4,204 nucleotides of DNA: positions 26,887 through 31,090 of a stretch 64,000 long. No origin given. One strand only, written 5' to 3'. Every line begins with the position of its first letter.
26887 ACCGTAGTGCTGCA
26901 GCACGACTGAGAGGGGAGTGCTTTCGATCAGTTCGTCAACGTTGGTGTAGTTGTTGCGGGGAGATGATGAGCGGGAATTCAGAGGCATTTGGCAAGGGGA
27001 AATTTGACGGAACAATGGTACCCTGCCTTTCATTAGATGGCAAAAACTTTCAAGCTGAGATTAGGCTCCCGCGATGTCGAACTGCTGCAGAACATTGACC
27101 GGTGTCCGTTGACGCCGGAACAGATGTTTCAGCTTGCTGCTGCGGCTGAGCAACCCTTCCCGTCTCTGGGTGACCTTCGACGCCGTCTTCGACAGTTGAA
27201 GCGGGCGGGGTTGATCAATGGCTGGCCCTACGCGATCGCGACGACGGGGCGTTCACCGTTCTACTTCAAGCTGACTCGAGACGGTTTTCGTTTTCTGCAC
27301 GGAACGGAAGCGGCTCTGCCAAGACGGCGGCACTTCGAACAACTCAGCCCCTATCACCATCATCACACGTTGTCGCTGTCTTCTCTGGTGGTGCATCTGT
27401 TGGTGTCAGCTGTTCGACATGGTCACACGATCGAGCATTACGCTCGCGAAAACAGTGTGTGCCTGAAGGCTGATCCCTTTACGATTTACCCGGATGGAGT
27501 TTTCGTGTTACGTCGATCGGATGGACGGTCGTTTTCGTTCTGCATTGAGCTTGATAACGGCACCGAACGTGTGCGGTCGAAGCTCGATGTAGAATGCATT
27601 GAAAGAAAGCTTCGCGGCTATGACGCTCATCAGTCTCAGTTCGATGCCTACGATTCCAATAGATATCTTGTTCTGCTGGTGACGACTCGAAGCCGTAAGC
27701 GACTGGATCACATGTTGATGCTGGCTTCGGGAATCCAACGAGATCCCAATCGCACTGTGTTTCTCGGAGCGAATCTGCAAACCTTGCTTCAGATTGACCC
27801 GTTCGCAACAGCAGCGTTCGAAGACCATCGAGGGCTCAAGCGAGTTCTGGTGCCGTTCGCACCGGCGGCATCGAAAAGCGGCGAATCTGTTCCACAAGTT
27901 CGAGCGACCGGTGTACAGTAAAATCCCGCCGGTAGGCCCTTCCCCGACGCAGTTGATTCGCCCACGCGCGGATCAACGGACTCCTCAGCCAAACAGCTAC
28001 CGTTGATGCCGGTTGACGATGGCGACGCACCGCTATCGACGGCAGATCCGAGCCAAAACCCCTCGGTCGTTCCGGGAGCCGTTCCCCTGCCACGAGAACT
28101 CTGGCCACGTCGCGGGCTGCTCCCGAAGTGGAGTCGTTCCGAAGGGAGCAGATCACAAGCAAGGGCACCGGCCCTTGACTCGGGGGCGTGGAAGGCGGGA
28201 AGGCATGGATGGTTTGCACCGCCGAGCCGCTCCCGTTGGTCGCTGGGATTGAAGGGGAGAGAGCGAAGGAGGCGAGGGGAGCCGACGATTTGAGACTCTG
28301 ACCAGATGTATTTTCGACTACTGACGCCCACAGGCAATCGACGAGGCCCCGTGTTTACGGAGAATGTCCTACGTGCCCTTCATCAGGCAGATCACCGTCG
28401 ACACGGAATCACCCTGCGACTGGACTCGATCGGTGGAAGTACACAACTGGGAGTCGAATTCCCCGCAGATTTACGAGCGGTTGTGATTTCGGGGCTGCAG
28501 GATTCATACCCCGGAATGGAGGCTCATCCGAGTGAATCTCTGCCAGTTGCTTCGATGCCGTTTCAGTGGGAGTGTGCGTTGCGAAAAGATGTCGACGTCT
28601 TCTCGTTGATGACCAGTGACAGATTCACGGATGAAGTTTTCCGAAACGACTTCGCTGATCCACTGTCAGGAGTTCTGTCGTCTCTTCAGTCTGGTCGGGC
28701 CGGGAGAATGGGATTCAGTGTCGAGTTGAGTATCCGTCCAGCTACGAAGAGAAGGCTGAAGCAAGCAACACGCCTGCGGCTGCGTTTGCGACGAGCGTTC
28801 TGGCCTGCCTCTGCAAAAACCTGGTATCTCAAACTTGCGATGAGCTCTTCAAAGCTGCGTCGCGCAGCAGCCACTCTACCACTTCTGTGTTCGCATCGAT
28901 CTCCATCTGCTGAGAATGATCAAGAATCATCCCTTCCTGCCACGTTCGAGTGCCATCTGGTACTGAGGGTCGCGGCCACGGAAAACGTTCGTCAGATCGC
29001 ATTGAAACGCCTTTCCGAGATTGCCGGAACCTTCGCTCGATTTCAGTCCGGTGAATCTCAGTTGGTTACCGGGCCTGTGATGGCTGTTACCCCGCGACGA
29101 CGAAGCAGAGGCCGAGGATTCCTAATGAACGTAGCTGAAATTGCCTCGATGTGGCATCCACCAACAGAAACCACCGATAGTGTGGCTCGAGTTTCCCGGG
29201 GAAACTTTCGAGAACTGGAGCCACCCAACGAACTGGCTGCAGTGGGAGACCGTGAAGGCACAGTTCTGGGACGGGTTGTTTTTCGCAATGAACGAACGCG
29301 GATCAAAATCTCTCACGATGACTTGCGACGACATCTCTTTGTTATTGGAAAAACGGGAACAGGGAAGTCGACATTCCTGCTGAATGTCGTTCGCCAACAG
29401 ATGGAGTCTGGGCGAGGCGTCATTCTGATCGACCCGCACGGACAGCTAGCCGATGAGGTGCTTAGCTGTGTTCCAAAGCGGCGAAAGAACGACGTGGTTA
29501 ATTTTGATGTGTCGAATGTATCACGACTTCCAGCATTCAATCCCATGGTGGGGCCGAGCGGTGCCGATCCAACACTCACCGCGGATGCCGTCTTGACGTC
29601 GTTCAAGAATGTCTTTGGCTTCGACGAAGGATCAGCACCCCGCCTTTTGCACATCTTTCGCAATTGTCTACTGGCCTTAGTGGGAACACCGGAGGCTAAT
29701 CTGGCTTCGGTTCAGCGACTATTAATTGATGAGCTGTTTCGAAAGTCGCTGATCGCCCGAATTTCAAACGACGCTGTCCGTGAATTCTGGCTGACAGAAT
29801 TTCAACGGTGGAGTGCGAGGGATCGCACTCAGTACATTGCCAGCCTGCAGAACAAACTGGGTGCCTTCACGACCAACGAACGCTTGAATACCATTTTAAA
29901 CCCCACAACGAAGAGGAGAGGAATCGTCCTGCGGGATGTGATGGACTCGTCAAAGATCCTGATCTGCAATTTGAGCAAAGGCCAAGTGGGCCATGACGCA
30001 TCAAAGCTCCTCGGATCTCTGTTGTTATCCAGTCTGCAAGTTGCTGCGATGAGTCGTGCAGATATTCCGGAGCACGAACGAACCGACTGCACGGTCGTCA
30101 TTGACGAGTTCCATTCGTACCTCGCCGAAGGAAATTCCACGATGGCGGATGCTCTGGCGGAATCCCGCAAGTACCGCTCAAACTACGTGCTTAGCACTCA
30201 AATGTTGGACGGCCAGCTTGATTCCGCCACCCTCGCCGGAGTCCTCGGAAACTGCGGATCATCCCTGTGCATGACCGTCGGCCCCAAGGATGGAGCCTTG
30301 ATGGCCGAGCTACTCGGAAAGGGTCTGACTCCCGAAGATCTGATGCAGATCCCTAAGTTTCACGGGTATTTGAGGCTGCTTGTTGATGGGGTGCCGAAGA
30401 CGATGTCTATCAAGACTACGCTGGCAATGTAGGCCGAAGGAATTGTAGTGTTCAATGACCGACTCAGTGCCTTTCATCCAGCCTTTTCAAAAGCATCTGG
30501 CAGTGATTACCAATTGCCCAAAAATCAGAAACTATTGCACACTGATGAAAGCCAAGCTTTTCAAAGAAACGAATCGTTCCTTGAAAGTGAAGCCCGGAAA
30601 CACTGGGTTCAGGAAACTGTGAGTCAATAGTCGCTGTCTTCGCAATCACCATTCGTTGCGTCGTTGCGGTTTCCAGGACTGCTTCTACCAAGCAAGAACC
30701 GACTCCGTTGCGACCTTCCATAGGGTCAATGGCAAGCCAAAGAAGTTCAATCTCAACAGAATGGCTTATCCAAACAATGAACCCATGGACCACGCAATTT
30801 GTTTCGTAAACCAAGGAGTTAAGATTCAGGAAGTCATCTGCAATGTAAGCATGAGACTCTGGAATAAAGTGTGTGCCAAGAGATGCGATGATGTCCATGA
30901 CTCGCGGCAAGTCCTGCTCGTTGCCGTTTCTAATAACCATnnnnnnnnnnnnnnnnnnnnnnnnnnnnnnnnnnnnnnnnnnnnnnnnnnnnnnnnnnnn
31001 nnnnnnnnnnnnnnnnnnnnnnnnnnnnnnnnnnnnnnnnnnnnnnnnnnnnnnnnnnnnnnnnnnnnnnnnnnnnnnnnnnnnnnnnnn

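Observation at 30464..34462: AT-richer four-gene operon: SSS-like transporter, orphan 415-aa protein, cyclodipeptide-synthase-like enzyme, GNAT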

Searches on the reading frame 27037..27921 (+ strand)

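Call 51: search_protein_families(library=pfam, proteins=[window:27037-27921:+], max_evalue=0.001)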
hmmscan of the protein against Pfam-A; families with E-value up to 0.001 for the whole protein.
window:27037-27921:+ (294 aa): 1 family
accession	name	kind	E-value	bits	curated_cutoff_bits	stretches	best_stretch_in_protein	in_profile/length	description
PF13814.12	Replic_Relax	-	1.1e-11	45.6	25.3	1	25-197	10-174/191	Replication-relaxation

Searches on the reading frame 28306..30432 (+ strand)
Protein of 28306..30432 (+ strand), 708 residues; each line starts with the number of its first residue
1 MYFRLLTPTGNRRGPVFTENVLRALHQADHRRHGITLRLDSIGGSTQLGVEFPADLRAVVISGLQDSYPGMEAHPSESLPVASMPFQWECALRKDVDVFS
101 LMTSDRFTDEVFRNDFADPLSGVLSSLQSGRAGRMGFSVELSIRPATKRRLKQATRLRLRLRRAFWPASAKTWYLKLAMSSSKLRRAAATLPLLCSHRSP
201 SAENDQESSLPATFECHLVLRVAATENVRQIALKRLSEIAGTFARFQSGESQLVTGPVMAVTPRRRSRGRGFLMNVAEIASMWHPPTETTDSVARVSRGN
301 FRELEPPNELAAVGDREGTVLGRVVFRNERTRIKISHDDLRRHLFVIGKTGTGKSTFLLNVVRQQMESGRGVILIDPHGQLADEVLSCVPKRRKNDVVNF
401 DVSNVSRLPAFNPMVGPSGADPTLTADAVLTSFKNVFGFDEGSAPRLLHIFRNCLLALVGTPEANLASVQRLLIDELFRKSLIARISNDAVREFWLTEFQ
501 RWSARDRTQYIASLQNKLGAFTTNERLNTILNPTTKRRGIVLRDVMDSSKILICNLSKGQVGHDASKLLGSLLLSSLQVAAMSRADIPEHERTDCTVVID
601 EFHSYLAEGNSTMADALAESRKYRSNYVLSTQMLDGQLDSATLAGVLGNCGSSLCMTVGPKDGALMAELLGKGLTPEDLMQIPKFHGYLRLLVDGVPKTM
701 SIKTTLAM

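Call 51: search_protein_families(library=pfam, proteins=[window:28306-30432:+], max_evalue=0.001)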
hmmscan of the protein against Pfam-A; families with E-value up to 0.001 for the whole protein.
window:28306-30432:+ (708 aa): 5 families
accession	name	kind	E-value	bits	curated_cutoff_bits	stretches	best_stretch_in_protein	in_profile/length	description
PF01935.23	DUF87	-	2.3e-11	44.7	23.2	1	321-569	3-212/220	Helicase HerA, central domain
PF10412.15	TrwB_AAD_bind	-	2.2e-08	33.8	20.5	1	333-383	7-57/387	Type IV secretion-system coupling protein DNA-binding domain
PF13401.12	AAA_22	-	0.00024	21.9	27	0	341-378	5-42/130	AAA domain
PF00270.35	DEAD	-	0.00029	21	26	0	342-395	15-71/167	DEAD/DEAH box helicase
PF25199.1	nSTAND_NTPase5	-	0.00032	21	34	0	337-400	37-102/145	Novel STAND NTPase 5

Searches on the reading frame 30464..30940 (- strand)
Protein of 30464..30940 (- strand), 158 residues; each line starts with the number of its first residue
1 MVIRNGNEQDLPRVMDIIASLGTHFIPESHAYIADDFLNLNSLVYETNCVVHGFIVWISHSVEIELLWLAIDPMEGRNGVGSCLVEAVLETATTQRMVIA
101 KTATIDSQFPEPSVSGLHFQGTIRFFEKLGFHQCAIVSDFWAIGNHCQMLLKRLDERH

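Call 3: search_protein_families(library=pfam, proteins=[window:30464-30940:-], max_evalue=1)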
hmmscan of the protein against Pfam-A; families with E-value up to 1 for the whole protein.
window:30464-30940:- (158 aa): 5 families
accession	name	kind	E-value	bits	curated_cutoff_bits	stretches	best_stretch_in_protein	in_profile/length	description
PF13508.13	Acetyltransf_7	-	6.8e-06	26.8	27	1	44-132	7-83/84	Acetyltransferase (GNAT) domain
PF00583.31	Acetyltransf_1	-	0.0032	18.2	20.7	1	41-131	34-116/116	Acetyltransferase (GNAT) family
PF14542.12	Acetyltransf_CG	-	0.051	14.1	30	1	53-99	13-60/80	GCN5-related N-acetyl-transferase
PF13673.13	Acetyltransf_10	-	0.058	13.8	23.6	0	44-107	35-94/128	Acetyltransferase (GNAT) domain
PF08445.16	FR47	-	0.085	13.3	22.1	0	55-91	13-49/86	FR47-like protein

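Call 4: search_protein_families(library=ncbifam, proteins=[window:30464-30940:-], max_evalue=1)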
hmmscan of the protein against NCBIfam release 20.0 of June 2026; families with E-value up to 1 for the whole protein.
window:30464-30940:- (158 aa): 4 families
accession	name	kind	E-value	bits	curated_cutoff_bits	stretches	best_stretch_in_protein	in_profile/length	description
TIGR01575.1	rimI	equivalog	0.00026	21.1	86.4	1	11-95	2-87/132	ribosomal protein S18-alanine N-acetyltransferase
NF005840.0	PRK07757.1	equivalog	0.025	14.5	154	1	57-108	60-111/153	N-acetyltransferase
NF007338.0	PRK09831.1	equivalog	0.027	14.6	146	1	47-94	63-106/150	GNAT family N-acetyltransferase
NF007025.1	PRK09491.1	equivalog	0.067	13.1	173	1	7-97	7-96/145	ribosomal protein S18-alanine N-acetyltransferase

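Call 47: search_protein_families(library=padloc, proteins=[window:30464-30940:-], max_evalue=0.1)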
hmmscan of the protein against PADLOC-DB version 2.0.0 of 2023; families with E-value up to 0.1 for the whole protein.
window:30464-30940:- (158 aa): 0 families

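Call 71: search_solved_structures(query=A5, max_evalue=0.1, show_alignments=2)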
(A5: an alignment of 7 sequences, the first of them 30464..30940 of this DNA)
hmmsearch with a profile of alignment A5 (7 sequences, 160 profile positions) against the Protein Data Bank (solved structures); distinct sequences matched with E-value up to 0.1: 9.
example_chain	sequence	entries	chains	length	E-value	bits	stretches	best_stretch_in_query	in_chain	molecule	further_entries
4pv6_C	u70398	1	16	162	5.9e-06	29.2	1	2-157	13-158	N-terminal acetyltransferase complex subunit [ARD1]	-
9mto_A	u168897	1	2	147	4.5e-05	26.4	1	2-95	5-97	[Ribosomal protein bS18]-alanine N-acetyltransferase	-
3bln_A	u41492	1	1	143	0.00015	24.7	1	30-106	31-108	Acetyltransferase GNAT family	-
1y9k_A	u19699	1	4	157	0.037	16.9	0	28-108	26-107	IAA acetyltransferase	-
2r7h_A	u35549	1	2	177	0.04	16.8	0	64-148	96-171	Putative D-alanine N-acetyltransferase of GNAT family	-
6ag5_A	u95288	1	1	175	0.041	16.8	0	122-157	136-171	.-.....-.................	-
4r3k_A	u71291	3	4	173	0.043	16.7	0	122-157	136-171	Uncharacterized N-acetyltransferase SSO0209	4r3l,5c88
6ag4_A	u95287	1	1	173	0.044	16.7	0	122-157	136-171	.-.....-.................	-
1mk4_A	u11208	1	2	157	0.045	16.6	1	2-100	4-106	Hypothetical protein yqjY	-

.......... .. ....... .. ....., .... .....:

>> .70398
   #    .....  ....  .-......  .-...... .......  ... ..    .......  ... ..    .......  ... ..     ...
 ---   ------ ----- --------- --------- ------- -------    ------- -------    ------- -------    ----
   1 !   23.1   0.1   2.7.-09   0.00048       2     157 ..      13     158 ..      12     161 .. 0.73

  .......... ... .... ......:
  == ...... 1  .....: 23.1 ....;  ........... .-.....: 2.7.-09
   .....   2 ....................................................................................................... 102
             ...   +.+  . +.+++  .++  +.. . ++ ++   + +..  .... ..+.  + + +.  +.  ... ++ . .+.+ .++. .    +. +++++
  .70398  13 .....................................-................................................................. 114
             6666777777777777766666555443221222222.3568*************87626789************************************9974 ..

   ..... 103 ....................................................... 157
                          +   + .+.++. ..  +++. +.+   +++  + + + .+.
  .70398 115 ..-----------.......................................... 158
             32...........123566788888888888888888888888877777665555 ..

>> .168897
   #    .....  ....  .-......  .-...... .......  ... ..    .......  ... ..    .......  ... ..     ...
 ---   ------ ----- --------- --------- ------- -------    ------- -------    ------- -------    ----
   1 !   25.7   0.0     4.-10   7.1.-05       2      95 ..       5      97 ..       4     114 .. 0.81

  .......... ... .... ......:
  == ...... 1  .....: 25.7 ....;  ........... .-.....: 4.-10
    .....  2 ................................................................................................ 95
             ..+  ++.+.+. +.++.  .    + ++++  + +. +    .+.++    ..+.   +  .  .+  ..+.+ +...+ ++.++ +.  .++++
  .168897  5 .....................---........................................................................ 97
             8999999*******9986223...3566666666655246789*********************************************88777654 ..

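Call 90: search_protein_families(library=phrogs, proteins=[window:30464-30940:-], max_evalue=0.01)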
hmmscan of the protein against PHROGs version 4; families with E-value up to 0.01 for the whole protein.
window:30464-30940:- (158 aa): 1 family
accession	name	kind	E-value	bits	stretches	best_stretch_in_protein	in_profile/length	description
phrog_1249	-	other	0.0029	18.4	1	40-134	59-149/180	acetyltransferase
